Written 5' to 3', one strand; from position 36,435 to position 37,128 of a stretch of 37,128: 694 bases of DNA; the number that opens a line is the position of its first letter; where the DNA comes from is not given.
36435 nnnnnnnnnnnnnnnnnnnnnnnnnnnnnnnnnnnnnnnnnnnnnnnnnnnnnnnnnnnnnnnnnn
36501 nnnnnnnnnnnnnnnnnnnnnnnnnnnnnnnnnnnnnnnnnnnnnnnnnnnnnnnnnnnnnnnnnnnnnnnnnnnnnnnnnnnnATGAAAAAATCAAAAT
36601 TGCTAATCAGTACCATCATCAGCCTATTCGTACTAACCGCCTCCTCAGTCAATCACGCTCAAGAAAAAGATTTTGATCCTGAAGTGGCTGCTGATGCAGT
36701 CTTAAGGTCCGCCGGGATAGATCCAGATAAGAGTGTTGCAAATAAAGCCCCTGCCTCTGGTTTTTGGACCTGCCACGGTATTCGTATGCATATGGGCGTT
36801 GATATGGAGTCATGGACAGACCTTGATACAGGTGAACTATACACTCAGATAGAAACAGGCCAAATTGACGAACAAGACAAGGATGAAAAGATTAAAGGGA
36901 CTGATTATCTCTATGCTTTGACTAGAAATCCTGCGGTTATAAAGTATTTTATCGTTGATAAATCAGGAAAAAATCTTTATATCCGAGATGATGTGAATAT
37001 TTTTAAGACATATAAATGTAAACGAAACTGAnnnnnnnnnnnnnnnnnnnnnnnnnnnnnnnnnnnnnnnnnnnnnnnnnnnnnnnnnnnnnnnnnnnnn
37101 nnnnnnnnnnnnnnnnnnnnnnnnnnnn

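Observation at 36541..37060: AT-rich cargo ORF for a secreted protein between mom and the right end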

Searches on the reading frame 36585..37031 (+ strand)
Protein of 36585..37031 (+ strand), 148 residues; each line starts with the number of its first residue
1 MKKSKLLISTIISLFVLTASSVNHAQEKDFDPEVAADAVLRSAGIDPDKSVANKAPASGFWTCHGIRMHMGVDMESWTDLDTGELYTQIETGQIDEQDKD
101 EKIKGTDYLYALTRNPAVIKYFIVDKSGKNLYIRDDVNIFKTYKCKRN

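Call 10: search_protein_families(library=pfam, proteins=[window:36585-37031:+], max_evalue=10)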
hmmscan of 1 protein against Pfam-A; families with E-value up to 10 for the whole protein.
window:36585-37031:+ (148 aa): 0 families

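Call 11: search_protein_families(library=phrogs, proteins=[window:36585-37031:+], max_evalue=10)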
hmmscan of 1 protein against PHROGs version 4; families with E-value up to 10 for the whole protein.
window:36585-37031:+ (148 aa): 3 families
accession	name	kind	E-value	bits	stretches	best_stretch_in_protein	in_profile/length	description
phrog_15648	-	unknown function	2.5e-87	291.5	1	1-148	1-148/148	-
phrog_9078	-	unknown function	0.041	14.7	1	1-33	1-33/115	-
phrog_15702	-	unknown function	0.22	12.4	1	1-31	1-31/67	-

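Call 12: find_homologous_proteins(query=window:36585-37031:+, max_evalue=0.01)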
Query window:36585-37031:+ (148 aa): 16 proteins with E <= 0.01 among 31 candidates.
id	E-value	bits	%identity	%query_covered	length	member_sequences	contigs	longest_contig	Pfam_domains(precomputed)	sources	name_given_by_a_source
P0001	4.8e-91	320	98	100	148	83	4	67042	-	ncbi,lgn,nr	ncbi:TPA: hypothetical protein ACTYBS_005047 [Citrobacter freundii]|nr:hypothetical protein [Escheri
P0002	5.4e-84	297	89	100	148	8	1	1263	-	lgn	-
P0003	9.2e-47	176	55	100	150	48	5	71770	-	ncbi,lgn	ncbi:TPA: hypothetical protein ACJCCZ_002462 [Salmonella enterica subsp. enterica]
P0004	5.3e-46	174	99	55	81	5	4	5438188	-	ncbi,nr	ncbi:hypothetical protein NOI88_07400 [Escherichia coli]|nr:hypothetical protein [Escherichia coli] 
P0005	5.1e-44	167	53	99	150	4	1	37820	-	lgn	-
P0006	1.4e-41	160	52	100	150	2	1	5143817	-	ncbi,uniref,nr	ncbi:hypothetical protein LT980_09290 [Citrobacter portucalensis]|uniref:hypothetical protein n=1 Ta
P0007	9.1e-41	157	52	99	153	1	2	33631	-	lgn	-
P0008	1.4e-40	156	61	72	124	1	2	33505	-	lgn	-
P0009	8.5e-38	147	49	99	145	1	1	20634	-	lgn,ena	-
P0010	2.2e-37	146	64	64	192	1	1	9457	-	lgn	-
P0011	1.0e-35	141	62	72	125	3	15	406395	-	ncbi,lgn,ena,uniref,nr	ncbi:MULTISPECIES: hypothetical protein [Hafnia]|uniref:hypothetical protein n=1 Tax=Hafnia TaxID=56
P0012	2.9e-35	139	50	93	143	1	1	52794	-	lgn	-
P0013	8.4e-32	128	45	95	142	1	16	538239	-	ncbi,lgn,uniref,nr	ncbi:hypothetical protein DRU50_13125 [Salmonella enterica subsp. enterica serovar Mikawasima]|unire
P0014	9.8e-32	128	46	95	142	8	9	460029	-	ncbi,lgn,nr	ncbi:hypothetical protein FLQ72_000404 [Salmonella enterica]|nr:hypothetical protein [Salmonella ent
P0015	2.4e-31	126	57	64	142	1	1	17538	-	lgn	-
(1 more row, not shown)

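Call 13: search_protein_families(library=ncbifam, proteins=[window:36585-37031:+], max_evalue=10)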
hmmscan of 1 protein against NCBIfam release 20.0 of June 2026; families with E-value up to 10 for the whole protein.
window:36585-37031:+ (148 aa): 0 families

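Call 14: search_protein_families(library=padloc, proteins=[window:36585-37031:+], max_evalue=10)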
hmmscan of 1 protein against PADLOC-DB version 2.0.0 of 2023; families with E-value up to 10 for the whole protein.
window:36585-37031:+ (148 aa): 1 family
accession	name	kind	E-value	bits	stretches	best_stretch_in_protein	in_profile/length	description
PDLC01504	Csm2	-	0.036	12.4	1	94-146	36-89/116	CAS-III-D; effector_SS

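Call 15: search_solved_structures(query=window:36585-37031:+, max_evalue=10)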
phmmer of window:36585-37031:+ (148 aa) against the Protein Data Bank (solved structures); distinct sequences matched with E-value up to 10: 0.

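Call 18: find_encoding_contigs(protein=P0003, flank=6000, max_places=4)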
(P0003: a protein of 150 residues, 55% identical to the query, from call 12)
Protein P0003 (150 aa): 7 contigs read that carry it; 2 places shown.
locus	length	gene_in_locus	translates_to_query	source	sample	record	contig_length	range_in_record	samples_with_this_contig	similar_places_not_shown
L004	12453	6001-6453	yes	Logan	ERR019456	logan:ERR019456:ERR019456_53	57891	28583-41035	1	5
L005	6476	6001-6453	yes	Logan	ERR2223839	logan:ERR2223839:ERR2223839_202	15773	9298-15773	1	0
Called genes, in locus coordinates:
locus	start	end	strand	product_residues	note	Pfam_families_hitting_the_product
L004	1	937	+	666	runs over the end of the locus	PF02316:HTH_Tnp_Mu_1, PF09039:HTH_Tnp_Mu_2, PF02914:DDE_2, PF09299:Mu-transpos_C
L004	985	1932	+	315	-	PF13604:AAA_30 (faint), PF13191:AAA_16 (faint), PF07728:AAA_5 (faint), PF13401:AAA_22, PF09077:Phage-MuB_C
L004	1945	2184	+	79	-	PF26843:Kil_protein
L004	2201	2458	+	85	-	-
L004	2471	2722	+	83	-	-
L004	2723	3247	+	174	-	PF07352:Phage_Mu_Gam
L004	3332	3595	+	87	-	-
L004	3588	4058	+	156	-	-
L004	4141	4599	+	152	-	PF25754:Gp11_C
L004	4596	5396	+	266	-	-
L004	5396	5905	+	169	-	PF06252:GemA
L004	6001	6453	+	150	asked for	-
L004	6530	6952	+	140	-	PF08765:Mor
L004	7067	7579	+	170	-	PF00959:Phage_lysozyme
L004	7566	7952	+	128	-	PF10828:DUF2570 (weak)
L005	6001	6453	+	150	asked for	-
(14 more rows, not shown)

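Call 19: find_encoding_contigs(protein=P0011, flank=6000, max_places=4)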
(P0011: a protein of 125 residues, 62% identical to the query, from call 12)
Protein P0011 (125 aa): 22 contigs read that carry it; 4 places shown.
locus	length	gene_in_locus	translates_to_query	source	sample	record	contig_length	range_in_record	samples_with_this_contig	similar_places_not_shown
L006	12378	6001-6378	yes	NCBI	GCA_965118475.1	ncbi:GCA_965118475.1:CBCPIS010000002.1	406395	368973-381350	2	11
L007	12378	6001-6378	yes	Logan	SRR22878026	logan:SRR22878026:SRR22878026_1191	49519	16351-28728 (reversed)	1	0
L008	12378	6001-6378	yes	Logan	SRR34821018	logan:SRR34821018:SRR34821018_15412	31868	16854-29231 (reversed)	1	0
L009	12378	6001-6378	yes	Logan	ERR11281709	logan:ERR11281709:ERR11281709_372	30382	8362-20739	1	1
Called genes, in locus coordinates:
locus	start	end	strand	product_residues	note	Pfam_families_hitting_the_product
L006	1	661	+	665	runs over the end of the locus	PF02316:HTH_Tnp_Mu_1, PF09039:HTH_Tnp_Mu_2, PF02914:DDE_2, PF09299:Mu-transpos_C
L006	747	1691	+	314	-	PF07728:AAA_5 (faint), PF13401:AAA_22, PF09077:Phage-MuB_C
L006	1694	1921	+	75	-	PF26843:Kil_protein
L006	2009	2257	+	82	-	-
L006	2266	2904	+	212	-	PF11363:DUF3164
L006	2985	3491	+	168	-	-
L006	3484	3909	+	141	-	-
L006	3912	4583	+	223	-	PF25754:Gp11_C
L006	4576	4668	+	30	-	-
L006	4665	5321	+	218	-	-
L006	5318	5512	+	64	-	-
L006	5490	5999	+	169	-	PF06252:GemA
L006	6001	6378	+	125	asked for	-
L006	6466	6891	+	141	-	PF08765:Mor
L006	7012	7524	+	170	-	PF00959:Phage_lysozyme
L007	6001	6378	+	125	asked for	-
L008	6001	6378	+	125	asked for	-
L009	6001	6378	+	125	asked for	-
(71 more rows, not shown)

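Call 20: find_encoding_contigs(protein=P0013, flank=6000, max_places=4)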
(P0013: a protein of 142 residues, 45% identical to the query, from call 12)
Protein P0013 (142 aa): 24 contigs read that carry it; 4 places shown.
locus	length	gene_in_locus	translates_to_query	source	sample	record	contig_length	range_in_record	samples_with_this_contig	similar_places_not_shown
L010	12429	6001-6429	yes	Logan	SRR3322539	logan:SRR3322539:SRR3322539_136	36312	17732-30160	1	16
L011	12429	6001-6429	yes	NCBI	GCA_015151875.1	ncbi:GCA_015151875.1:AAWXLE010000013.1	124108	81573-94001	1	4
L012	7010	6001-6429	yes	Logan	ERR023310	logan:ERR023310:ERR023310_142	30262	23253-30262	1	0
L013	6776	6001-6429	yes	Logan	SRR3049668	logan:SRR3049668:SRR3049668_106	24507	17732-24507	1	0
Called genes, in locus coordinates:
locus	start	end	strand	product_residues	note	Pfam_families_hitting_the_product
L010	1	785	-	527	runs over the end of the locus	PF06074:Portal_Mu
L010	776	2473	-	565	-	-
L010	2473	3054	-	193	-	PF11985:Phage_Mu_Gp27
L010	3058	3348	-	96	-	-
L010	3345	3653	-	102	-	PF10805:DUF2730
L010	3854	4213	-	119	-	-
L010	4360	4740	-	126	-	PF10828:DUF2570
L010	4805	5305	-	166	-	PF00959:Phage_lysozyme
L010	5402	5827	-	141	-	PF08765:Mor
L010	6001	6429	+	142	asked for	-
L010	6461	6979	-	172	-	PF06252:GemA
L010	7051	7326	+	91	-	-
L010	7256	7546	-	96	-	-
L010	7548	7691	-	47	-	-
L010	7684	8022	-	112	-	-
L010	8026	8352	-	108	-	-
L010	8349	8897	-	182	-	-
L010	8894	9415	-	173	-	PF26885:Phage_Mu_Gp12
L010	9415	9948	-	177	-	PF25754:Gp11_C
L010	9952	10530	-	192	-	PF17457:DUF5420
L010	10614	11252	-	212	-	PF11363:DUF3164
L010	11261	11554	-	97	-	-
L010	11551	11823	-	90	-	-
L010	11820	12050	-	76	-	PF26843:Kil_protein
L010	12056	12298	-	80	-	-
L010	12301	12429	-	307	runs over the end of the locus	PF13191:AAA_16 (faint), PF13401:AAA_22, PF09077:Phage-MuB_C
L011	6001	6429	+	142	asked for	-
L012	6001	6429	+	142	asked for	-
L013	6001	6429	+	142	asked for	-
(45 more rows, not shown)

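Call 30: predict_structure(alignment_id=A2)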
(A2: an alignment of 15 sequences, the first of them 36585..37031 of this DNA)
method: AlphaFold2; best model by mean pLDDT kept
length: 148 residues; sequences in the alignment: 15
mean_pLDDT: 77.6   pTM: 0.60
mean pLDDT of the five models: 77.6, 77.2, 76.1, 76.1, 75.7
residues with pLDDT >= 90: 71; 70-90: 32; 50-70: 20; < 50: 25
segments of 3 or more residues with pLDDT < 50: 1-7, 13-28
pLDDT, mean of each block of 10 residues (from residue 1): 44 45 41 71 68 78 93 94 96 90 92 94 93 77 91
secondary structure, 60 per line:
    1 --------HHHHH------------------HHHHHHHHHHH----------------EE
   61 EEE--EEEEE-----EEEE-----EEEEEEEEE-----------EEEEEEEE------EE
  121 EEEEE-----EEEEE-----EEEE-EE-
elements in order: H9-13 H32-42 E59-63 E66-70 E76-79 E85-93 E105-112 E119-125 E131-135 E141-144

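Call 32: search_protein_representatives(alignment_id=A2)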
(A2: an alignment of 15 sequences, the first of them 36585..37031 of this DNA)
Query: 15 sequences, 148 profile positions. Proteins with E-value up to 0.001 (for the whole library): 12; up to 1e-10: 10; up to 1e-30: 6. The best 12 are listed.
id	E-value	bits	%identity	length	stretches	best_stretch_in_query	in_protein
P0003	4.7e-71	254.0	-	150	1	1-147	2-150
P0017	4.6e-63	228.1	-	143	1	2-148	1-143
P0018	2.7e-53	196.4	-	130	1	41-148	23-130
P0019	1.4e-41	158.4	-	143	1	2-148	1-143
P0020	1.3e-40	155.3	-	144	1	3-147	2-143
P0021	2.2e-39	151.3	-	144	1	2-148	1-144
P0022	3.1e-16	76.1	-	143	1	4-145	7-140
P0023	1.5e-15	73.9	-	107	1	7-76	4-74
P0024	6.6e-14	68.6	-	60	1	43-86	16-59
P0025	9.0e-11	58.4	-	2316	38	128-147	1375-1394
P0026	4.3e-07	46.5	-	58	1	68-129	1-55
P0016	2.1e-05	41.0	-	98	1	1-58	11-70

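Call 37: find_encoding_contigs(protein=P0022, flank=6000, max_places=3)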
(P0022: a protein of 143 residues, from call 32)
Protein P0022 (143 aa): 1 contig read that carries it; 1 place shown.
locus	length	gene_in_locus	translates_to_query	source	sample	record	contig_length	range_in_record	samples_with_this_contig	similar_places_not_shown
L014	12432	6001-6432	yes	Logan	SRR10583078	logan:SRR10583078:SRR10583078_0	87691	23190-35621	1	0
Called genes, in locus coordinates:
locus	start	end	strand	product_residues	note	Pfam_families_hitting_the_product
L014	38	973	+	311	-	PF13604:AAA_30 (faint), PF13401:AAA_22, PF09077:Phage-MuB_C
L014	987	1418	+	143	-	-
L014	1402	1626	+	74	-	PF26843:Kil_protein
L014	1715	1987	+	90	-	-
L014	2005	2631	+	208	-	PF11363:DUF3164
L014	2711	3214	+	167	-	-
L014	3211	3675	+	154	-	PF25754:Gp11_C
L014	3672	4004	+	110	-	-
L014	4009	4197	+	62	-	-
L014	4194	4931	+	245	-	PF13935:Ead_Ea22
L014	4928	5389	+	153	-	-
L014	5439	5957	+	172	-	PF06252:GemA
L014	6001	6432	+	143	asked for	-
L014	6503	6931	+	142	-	PF08765:Mor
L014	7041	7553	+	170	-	PF00959:Phage_lysozyme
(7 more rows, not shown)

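Call 38: find_encoding_contigs(protein=P0019, flank=6000, max_places=3)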
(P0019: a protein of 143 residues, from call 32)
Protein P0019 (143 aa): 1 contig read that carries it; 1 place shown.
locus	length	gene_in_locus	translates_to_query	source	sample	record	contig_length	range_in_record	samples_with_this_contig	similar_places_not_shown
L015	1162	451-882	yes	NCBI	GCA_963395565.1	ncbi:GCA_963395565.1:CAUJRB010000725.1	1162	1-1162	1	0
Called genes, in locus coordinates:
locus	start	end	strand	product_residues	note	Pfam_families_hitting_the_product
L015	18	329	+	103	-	-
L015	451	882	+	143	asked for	-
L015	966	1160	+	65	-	?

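Call 44: fold_search(model_id=the predicted structure, library=viral)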
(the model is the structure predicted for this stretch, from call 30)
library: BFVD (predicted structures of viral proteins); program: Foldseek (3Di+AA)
matches with E <= 10: 424; with E <= 0.001: 0
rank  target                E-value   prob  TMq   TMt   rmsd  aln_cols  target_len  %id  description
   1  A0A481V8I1            2.4e-02  0.96  0.35  0.35  19.2       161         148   10  Uncharacterized protein [Halobacterium phage ChaoS9]
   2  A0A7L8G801            2.6e-02  0.92  0.31  0.39  12.9       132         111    8  (no name in the UniProt tables at hand)
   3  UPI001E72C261         3.9e-02  1.00  0.41  0.51   4.6        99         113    5  (no name look-up for this kind of identifier)
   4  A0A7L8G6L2            4.4e-02  0.98  0.41  0.45  12.2       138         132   12  (no name in the UniProt tables at hand)
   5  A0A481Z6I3            9.5e-02  0.60  0.25  0.25  15.6       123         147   14  Uncharacterized protein [Pithovirus LCPAC201]
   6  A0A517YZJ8            1.8e-01  0.84  0.28  0.50   8.2        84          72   10  (no name in the UniProt tables at hand)
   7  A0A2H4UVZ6            2.2e-01  0.11  0.16  0.07  26.7       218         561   11  WWE domain-containing protein [Bodo saltans virus]
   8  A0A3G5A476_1          2.9e-01  0.08  0.14  0.03  22.5       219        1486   15  ubiquitinyl hydrolase 1 [Harvfovirus sp.]
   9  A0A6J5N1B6            3.0e-01  0.80  0.31  0.50   7.5        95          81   10  Uncharacterized protein [uncultured Caudovirales phage]
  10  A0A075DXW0            3.0e-01  0.41  0.21  0.37  10.6        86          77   12  (no name in the UniProt tables at hand)
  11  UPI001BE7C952         3.2e-01  0.47  0.20  0.29   8.8        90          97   10  (no name look-up for this kind of identifier)
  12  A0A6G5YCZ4            3.6e-01  0.16  0.20  0.17  16.6       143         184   14  (no name in the UniProt tables at hand)
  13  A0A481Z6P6            5.0e-01  0.28  0.25  0.15  14.9       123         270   12  Uncharacterized protein [Pithovirus LCPAC202]
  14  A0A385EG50            5.0e-01  0.23  0.25  0.31   8.7        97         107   11  DUF1653 domain-containing protein [Caulobacter phage CcrSC]
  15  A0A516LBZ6            6.6e-01  0.33  0.21  0.33   9.7        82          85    8  (no name in the UniProt tables at hand)
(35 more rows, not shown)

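Call 45: fold_search(model_id=the predicted structure, library=pdb)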
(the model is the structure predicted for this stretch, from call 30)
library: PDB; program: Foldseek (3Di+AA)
matches with E <= 10: 169; with E <= 0.001: 0
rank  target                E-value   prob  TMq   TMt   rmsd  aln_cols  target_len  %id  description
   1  5jk2_H                5.9e-02  0.98  0.42  0.50   8.6       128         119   11  Crystal structure of Treponema pallidum Tp0751 (Pallilysin) (released 2016-10-12)
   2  8rth_A                5.9e-02  0.82  0.34  0.10  17.2       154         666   12  Trypanosoma brucei 3-methylcrotonyl-CoA carboxylase (released 2024-04-17)
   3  5jk2_D                6.6e-02  0.98  0.41  0.47   8.7       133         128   10  Crystal structure of Treponema pallidum Tp0751 (Pallilysin) (released 2016-10-12)
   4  5jk2_F                8.7e-02  0.96  0.39  0.45   8.0       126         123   10  Crystal structure of Treponema pallidum Tp0751 (Pallilysin) (released 2016-10-12)
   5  5jk2_G                1.5e-01  0.89  0.39  0.47   8.8       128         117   12  Crystal structure of Treponema pallidum Tp0751 (Pallilysin) (released 2016-10-12)
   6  5jk2_B                1.6e-01  0.89  0.39  0.44   9.2       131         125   10  Crystal structure of Treponema pallidum Tp0751 (Pallilysin) (released 2016-10-12)
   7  5jk2_E                2.5e-01  0.89  0.41  0.46   8.6       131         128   11  Crystal structure of Treponema pallidum Tp0751 (Pallilysin) (released 2016-10-12)
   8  8f3d_H                2.6e-01  0.57  0.34  0.10  14.8       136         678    9  3-methylcrotonyl-CoA carboxylase in filament, beta-subunit centered (released 2023-01-11)
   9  5jk2_C                3.3e-01  0.82  0.39  0.46   8.9       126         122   11  Crystal structure of Treponema pallidum Tp0751 (Pallilysin) (released 2016-10-12)
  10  5jk2_A                3.5e-01  0.84  0.41  0.46   8.8       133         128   10  Crystal structure of Treponema pallidum Tp0751 (Pallilysin) (released 2016-10-12)
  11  8ehc_B                3.7e-01  0.35  0.28  0.38   6.2       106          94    8  Structure of Tannerella forsythia selenomethionine-derivatized potempin E (released 2022-12-21)
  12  5jk2_I                6.7e-01  0.66  0.40  0.49   8.3       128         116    9  Crystal structure of Treponema pallidum Tp0751 (Pallilysin) (released 2016-10-12)
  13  4ayn_A                1.1e+00  0.10  0.17  0.19  11.7       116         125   12  Structure of the C-terminal barrel of Neisseria meningitidis FHbp Variant 2 (released 2012-11-07)
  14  24qi                  1.2e+00  0.23  0.21  0.07   6.2        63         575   16  Crystal structure of a tailspike depolymerase (Belisarius_gp86) from Acinetobacter phage Belisarius (released 2026-03-25)
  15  6i8x_A                1.2e+00  0.16  0.24  0.24   9.0        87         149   10  As-p18, an extracellular fatty acid binding protein (released 2019-07-17)
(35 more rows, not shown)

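Call 55: find_encoding_contigs(protein=P0020, flank=5000, max_places=2)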
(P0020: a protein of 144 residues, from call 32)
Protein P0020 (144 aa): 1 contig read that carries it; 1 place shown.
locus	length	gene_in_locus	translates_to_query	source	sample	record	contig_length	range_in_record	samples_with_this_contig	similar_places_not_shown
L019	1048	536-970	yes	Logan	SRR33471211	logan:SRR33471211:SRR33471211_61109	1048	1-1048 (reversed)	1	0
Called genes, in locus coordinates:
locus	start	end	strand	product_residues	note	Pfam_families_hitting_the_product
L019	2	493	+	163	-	?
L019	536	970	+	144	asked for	-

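Call 56: find_encoding_contigs(protein=P0021, flank=5000, max_places=2)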
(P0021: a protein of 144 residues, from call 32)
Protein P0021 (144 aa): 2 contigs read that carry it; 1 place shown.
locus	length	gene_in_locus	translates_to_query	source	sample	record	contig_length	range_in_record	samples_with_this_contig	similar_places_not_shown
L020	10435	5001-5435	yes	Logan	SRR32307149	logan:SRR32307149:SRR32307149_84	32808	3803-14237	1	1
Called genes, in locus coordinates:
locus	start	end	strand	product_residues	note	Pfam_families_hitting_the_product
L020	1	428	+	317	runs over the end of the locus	PF13401:AAA_22, PF09077:Phage-MuB_C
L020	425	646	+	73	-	PF26843:Kil_protein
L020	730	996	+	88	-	-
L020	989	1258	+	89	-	-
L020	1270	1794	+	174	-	PF07352:Phage_Mu_Gam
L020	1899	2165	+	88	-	-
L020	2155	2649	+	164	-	-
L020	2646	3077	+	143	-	-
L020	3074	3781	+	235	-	PF21476:PF0610-like_N (faint), PF25754:Gp11_C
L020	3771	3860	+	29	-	-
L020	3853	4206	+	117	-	-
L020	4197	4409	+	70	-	-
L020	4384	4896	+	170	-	PF06252:GemA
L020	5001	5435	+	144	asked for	-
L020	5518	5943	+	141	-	PF08765:Mor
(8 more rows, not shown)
